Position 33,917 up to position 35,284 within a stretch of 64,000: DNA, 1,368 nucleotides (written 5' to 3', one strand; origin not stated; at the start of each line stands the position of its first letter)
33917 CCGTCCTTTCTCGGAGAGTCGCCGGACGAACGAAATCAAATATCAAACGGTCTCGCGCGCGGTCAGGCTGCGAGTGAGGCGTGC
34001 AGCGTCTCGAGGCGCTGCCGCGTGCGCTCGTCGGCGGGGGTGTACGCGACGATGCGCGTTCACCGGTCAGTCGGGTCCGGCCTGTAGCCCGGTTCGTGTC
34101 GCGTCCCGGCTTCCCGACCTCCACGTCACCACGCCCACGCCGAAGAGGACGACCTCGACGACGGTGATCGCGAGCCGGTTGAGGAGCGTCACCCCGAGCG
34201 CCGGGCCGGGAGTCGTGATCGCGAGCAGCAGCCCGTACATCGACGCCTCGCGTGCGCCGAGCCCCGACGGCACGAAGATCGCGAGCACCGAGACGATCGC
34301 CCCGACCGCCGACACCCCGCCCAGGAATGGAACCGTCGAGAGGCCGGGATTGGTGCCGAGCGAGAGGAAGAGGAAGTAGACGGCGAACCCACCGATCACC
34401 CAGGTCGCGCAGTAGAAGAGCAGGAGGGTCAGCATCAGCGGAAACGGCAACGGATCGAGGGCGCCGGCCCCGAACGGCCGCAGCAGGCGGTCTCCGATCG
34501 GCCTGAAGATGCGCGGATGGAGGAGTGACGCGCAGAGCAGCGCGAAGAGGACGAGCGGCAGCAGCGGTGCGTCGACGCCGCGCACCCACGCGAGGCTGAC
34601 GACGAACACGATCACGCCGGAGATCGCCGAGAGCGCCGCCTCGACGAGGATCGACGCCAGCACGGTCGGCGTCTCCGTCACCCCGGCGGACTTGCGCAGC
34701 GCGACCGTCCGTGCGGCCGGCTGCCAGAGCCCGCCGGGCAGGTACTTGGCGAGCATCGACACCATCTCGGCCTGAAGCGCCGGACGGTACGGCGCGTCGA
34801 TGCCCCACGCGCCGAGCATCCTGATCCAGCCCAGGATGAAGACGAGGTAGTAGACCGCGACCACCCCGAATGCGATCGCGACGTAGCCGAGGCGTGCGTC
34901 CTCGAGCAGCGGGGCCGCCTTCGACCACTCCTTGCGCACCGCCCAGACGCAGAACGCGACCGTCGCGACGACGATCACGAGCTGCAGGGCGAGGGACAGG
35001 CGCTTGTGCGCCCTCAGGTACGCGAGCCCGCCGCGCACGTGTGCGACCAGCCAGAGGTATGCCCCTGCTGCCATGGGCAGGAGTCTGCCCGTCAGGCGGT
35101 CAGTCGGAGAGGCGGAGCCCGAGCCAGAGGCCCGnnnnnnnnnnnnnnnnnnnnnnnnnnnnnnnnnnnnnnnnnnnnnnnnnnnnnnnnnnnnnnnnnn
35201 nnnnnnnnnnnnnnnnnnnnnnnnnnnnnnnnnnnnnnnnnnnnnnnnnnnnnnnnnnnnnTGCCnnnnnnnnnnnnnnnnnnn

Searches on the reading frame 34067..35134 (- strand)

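Call 45: search_protein_families(library=pfam, proteins=[window:34067-35134:-], max_evalue=0.00001)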
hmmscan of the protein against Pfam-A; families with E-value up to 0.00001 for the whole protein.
window:34067-35134:- (355 aa): 1 family
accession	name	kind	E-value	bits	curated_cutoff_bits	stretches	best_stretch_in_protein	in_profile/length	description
PF03706.18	LPG_synthase_TM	-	4.8e-18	66.1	33.4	1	51-327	4-298/302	Lysylphosphatidylglycerol synthase TM region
